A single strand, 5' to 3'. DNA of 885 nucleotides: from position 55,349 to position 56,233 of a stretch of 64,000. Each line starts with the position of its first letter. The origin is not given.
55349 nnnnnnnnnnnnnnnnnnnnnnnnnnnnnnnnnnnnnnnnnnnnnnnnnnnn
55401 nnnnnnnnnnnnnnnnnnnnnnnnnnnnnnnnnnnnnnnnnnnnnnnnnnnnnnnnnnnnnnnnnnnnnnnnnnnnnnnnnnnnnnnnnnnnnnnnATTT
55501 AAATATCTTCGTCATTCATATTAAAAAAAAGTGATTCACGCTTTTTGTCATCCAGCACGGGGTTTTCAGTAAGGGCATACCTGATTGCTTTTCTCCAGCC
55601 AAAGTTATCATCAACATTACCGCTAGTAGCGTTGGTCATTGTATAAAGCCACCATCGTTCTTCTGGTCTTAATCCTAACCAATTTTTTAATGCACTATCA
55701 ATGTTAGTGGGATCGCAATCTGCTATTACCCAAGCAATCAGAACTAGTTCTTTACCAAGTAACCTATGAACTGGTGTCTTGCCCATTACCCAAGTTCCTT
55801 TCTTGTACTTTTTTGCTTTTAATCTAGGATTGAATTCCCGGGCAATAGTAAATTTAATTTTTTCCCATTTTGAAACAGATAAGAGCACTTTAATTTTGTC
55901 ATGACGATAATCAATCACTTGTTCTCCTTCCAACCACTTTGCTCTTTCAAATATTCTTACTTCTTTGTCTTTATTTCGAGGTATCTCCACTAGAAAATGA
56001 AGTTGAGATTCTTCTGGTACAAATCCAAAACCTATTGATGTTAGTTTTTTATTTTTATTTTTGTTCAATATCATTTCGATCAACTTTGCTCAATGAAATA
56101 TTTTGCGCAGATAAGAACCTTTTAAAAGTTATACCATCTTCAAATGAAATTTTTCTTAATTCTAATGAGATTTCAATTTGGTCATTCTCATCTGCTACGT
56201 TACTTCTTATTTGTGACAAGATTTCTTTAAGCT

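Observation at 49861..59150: BREX-like four-gene module without PglZ: DUF499 ATPase, small partner, DUF1156 methyltransferase, PLD-SNF2 helicase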

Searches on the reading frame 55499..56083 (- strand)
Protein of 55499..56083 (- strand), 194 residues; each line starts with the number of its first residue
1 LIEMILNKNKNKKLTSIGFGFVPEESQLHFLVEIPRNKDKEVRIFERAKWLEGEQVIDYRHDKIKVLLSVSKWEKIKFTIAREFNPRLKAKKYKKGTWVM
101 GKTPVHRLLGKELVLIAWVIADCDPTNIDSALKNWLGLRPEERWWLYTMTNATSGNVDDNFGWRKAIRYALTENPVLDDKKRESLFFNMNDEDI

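Call 3: search_protein_families(library=pfam, proteins=[window:55499-56083:-], max_evalue=0.01)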
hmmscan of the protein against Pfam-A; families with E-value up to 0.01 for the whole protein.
window:55499-56083:- (194 aa): 1 family
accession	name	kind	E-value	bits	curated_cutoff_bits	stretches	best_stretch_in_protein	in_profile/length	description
PF12635.12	DUF3780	-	1.5e-45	155.7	27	1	16-178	4-164/184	Protein of unknown function (DUF3780)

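Call 4: search_protein_families(library=padloc, proteins=[window:55499-56083:-], max_evalue=0.01)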
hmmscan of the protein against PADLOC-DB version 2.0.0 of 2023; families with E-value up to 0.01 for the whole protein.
window:55499-56083:- (194 aa): 2 families
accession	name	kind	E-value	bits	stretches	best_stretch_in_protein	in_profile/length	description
PDLC02191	DUF3780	-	3.5e-44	148.7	1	15-175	3-162/196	-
PDLC02190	DUF3780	-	2.6e-37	126.8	1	8-173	9-172/361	-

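Call 5: search_protein_families(library=ncbifam, proteins=[window:55499-56083:-], max_evalue=0.001)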
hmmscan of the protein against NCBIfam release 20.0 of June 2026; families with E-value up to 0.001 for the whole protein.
window:55499-56083:- (194 aa): 1 family
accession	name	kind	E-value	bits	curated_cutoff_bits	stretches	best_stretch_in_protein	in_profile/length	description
NF042961.1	DUF3780_antiphage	equivalog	6.4e-46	156.5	200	1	17-175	2-158/184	anti-phage-associated DUF3780 domain-containing protein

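Call 27: search_solved_structures(query=window:55499-56083:-, max_evalue=1)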
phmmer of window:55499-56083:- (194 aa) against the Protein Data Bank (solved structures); distinct sequences matched with E-value up to 1: 0.

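Call 30: find_homologous_proteins(query=window:55499-56083:-)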
Query window:55499-56083:- (194 aa): 2197 proteins with E <= 0.001 among 2246 candidates; the best 120 are listed.
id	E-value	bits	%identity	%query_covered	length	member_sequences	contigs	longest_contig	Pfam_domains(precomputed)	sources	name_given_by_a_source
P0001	9.5e-110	383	88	97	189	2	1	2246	PF12635.13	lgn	-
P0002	1.1e-102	360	82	95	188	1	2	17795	PF12635.13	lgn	-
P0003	1.1e-99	350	78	95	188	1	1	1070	PF12635.13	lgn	-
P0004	1.3e-99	350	79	96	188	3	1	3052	PF12635.13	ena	-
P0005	6.1e-95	335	76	95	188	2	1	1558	PF12635.13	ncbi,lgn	-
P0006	3.2e-93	329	75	98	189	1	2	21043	PF12635.13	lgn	-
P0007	3.9e-87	309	71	97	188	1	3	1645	PF12635.13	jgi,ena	-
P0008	6.3e-79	282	69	89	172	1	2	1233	PF12635.13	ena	-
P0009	1.5e-78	281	60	100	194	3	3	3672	PF12635.13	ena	-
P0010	9.4e-73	262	59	92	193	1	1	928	PF12635.13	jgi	jgi:hypothetical protein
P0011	3.8e-72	260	58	97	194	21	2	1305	PF12635.13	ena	-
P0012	2.8e-71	257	60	95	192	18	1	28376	PF12635.13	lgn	-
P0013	3.6e-71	257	59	98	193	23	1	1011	PF12635.13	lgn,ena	-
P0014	4.6e-71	257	58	98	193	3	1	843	PF12635.13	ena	-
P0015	3.9e-68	247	55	97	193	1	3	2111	PF12635.13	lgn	-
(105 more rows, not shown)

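Call 34: find_related_loci(query=A1, collection=genome_contigs, flank=10000)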
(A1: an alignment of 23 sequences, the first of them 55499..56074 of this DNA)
Query A1 (191 aa) in genome_contigs; peptide patterns used: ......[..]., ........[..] (x = any residue, [..] = any of these).
599 stretches matched a pattern (row limit reached: there are more); 592 encode a relative of the query (tblastn E <= 1e-3); the best 80 are kept; 80 distinct loci.
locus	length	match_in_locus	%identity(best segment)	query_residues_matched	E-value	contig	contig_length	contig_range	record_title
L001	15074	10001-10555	76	7-191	2e-96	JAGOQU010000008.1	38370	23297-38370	MAG: Candidatus Paceibacterota bacterium isolate Gw_Eff_bin_22 Gw_Eff_1830_length_38370_cov_10.111811, whole genome shot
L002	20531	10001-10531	57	9-183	5e-64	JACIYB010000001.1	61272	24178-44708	MAG: Syntrophomonadaceae bacterium isolate MAG-67 Syntrophomonadaceae_O3_bin28_Scaffold_1, whole genome shotgun sequence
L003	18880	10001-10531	59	9-183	1e-63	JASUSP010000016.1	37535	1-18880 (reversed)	MAG: Tepidanaerobacteraceae bacterium isolate DJKA97_NP-J24_bin.14 scaffold_289, whole genome shotgun sequence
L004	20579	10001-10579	55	4-183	6e-63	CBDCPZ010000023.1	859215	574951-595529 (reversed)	MAG: Saprospiraceae bacterium isolate eb120f03-7265-40b6-ab1b-fd685c672cd3 genome assembly, contig: contig_23, whole gen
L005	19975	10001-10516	58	14-183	2e-62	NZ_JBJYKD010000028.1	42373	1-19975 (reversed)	Thermoanaerobacterium sp. DL9XJH110 NODE_28_length_42373_cov_193.419236, whole genome shotgun sequence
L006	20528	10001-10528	56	10-183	2e-62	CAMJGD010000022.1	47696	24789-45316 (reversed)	MAG: uncultured Clostridiaceae bacterium isolate SRR12377477_bin.18_metawrap_v1.3_MAG genome assembly, contig: SRR123774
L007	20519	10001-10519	56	13-183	5e-62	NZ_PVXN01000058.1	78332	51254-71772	Clostridium thermopalmarium DSM 5974 CPAL_contig000058, whole genome shotgun sequence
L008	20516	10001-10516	58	9-178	7e-62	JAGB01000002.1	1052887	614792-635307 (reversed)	Caldicoprobacter oshimai DSM 21659 K363DRAFT_scaffold00002.2_C, whole genome shotgun sequence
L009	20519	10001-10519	57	13-183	1e-60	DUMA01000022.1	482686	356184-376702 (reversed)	MAG TPA_asm: Thermoanaerobacterales bacterium isolate AS04akNAM_31 28050_AS04, whole genome shotgun sequence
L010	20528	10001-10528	57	14-186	3e-60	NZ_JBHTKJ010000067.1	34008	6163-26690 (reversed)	Virgibacillus byunsanensis strain CCUG 56754 GCM70027474_59, whole genome shotgun sequence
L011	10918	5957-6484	56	10-183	3e-60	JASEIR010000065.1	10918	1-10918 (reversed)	MAG: Actinomycetota bacterium isolate Yes71-11 NODE_65_length_10918_cov_4.104943, whole genome shotgun sequence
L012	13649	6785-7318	56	15-191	2e-60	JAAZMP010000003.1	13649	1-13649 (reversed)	MAG: Bacillota bacterium isolate AS23ysBPME_85 3460_AS23, whole genome shotgun sequence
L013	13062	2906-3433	56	10-183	7e-60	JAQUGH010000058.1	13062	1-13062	MAG: Clostridia bacterium isolate STCSWMC_22 NODE_13450_length_13062_cov_3.276923_ST_CSWMC, whole genome shotgun sequenc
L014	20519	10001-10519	57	13-183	7e-60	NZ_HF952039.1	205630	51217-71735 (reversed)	Thermobrachium celere DSM 8682, whole genome shotgun sequence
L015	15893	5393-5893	58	9-173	1e-59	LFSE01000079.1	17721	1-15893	MAG: Clostridiales bacterium DTU074 scaffold44200, whole genome shotgun sequence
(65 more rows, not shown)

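Call 63: find_encoding_contigs(protein=P0002, flank=10000, max_places=2)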
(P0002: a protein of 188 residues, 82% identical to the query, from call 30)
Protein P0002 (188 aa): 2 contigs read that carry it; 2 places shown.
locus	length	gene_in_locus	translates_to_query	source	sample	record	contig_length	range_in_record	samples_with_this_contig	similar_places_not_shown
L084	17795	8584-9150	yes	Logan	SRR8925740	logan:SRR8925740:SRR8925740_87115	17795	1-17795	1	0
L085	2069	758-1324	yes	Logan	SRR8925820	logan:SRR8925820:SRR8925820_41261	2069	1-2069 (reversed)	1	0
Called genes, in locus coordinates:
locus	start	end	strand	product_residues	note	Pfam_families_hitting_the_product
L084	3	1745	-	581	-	?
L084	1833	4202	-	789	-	PF09250:Prim-Pol, PF08708:PriCT_1 (weak)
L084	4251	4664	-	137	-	-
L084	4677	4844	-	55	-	-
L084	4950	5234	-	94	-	-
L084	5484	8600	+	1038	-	PF04465:DUF499, PF13287:Fn3_assoc (weak)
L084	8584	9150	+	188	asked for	PF12635:DUF3780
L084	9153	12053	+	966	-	PF06634:DUF1156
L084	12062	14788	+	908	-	PF13091:PLDc_2, PF04851:ResIII, PF00176:SNF2-rel_dom, PF00271:Helicase_C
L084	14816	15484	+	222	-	PF12705:PDDEXK_1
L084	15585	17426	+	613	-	PF08378:NERD (weak), PF13245:AAA_19 (weak), PF01443:Viral_helicase1 (faint), PF00580:UvrD-helicase (weak)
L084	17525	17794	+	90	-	?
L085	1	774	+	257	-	?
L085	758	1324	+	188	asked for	PF12635:DUF3780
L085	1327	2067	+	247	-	?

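Call 64: find_encoding_contigs(protein=P0006, flank=10000, max_places=2)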
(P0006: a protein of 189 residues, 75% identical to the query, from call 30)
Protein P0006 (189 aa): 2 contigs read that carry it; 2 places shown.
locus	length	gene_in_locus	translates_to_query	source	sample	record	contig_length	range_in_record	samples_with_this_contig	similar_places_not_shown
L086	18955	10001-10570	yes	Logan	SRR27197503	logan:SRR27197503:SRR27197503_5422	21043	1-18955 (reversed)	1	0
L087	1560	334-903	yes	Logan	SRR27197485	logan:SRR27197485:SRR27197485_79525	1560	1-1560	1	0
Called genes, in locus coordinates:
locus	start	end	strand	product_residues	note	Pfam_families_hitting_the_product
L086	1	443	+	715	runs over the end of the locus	PF03235:GmrSD_N, PF04326:SLFN_AlbA_2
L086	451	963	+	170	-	-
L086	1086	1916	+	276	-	PF13814:Replic_Relax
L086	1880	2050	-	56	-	-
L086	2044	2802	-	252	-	PF08401:ArdcN (weak)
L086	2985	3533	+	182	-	-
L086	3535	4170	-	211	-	PF18153:Cap15_CD_rec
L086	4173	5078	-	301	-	PF26305:CD_NTase_C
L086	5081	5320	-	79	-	PF09954:DUF2188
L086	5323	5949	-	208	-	PF00717:Peptidase_S24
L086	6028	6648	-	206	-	-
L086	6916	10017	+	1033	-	PF04465:DUF499, PF13290:CHB_HEX_C_1, PF13287:Fn3_assoc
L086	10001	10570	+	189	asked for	PF12635:DUF3780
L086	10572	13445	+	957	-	PF06634:DUF1156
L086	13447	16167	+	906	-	PF13091:PLDc_2, PF00176:SNF2-rel_dom, PF04851:ResIII, PF00271:Helicase_C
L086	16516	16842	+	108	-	PF04956:TrbC, PF18895:T4SS_pilin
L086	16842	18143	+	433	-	PF18895:T4SS_pilin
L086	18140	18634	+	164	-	PF12666:PrgI (weak)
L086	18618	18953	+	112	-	?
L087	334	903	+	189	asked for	PF12635:DUF3780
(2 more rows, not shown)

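Call 79: predict_structure(alignment_id=A1)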
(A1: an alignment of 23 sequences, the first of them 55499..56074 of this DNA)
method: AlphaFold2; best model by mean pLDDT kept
length: 191 residues; sequences in the alignment: 23
mean_pLDDT: 85.0   pTM: 0.79
mean pLDDT of the five models: 85.0, 82.6, 82.3, 81.7, 80.6
residues with pLDDT >= 90: 113; 70-90: 47; 50-70: 20; < 50: 11
segments of 3 or more residues with pLDDT < 50: 1-8
pLDDT, mean of each block of 10 residues (from residue 1): 48 91 94 92 91 89 95 97 95 94 96 93 94 93 80 81 86 56 53 48
secondary structure, 60 per line:
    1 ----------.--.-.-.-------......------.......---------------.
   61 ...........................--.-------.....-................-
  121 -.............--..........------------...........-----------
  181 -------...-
elements in order: E26-31 E38-44 E60-66 H67-87 E98-102 H104-119 H122-134 H137-146 H159-169

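Call 81: fold_search(model_id=the predicted structure, library=pdb)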
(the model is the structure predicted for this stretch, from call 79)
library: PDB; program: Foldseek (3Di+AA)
matches with E <= 10: 110; with E <= 0.001: 0
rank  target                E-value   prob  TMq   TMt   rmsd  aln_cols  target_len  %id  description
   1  9y1o_A                7.0e-01  0.08  0.18  0.15  14.6       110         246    7  The structure of the Plasmodium falciparum 20S proteasome (released 2025-10-08)
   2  8rqh_B                1.6e+00  0.02  0.17  0.10  18.9       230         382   11  Crystal Structure of the flavoprotein monooxygenase TrlE from Streptomyces cyaneofuscatus Soc7 (released 2024-05-15)
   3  6tu3_C                1.7e+00  0.04  0.16  0.13  14.6       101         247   12  Rat 20S proteasome (released 2020-05-13)
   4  2vbn_B                1.8e+00  0.02  0.14  0.16  14.6       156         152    9  Molecular basis of human XPC gene recognition and cleavage by engineered homing endonuclease heterodimers (released 2008-10-28)
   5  8rqh_A                1.9e+00  0.10  0.17  0.09  15.7        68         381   22  Crystal Structure of the flavoprotein monooxygenase TrlE from Streptomyces cyaneofuscatus Soc7 (released 2024-05-15)
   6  9h4l_A                1.9e+00  0.01  0.12  0.03  24.1       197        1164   10  dCas9 bound to off-target 2 EMX1-1 (-)SC DNA minicircle (released 2026-04-01)
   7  7v5g_Q                2.1e+00  0.02  0.13  0.11  14.5       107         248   11  20S+monoUb-CyclinB1-NT (S1) (released 2021-09-22)
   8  7p31_B                2.2e+00  0.02  0.15  0.09  18.0       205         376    7  Plasmodium falciparum Hsp70-x chaperone nucleotide binding domain in complex with NCL-00023818 (released 2021-07-14)
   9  9c57_C                2.2e+00  0.02  0.15  0.08  13.2       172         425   10  Reconstituted P400 Subcomplex of the human TIP60 complex (released 2024-08-21)
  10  3g15_A                2.5e+00  0.02  0.15  0.10  17.1       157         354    8  Crystal structure of human choline kinase alpha in complex with hemicholinium-3 and ADP (released 2009-02-10)
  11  3lml_D                2.5e+00  0.02  0.15  0.08  18.0       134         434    9  Crystal Structure of the sheath tail protein Lin1278 from Listeria innocua, Northeast Structural Genomics Consortium T (released 2010-03-09)
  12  8qyj_B                2.6e+00  0.03  0.15  0.13  14.9       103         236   10  Human 20S proteasome assembly structure 1 (released 2024-02-21)
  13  9f9t_C                2.6e+00  0.02  0.14  0.11  15.2       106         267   10  CryoEM structure of native Trypanosoma cruzi apo proteasome 20S subunit (released 2024-12-25)
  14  3lml_A                2.8e+00  0.03  0.14  0.08  13.7       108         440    7  Crystal Structure of the sheath tail protein Lin1278 from Listeria innocua, Northeast Structural Genomics Consortium T (released 2010-03-09)
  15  7rtn_A                2.8e+00  0.02  0.19  0.15  14.1       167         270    9  Cryo-EM structure of bluetongue virus capsid protein VP5 at low endosomal pH (released 2021-11-03)
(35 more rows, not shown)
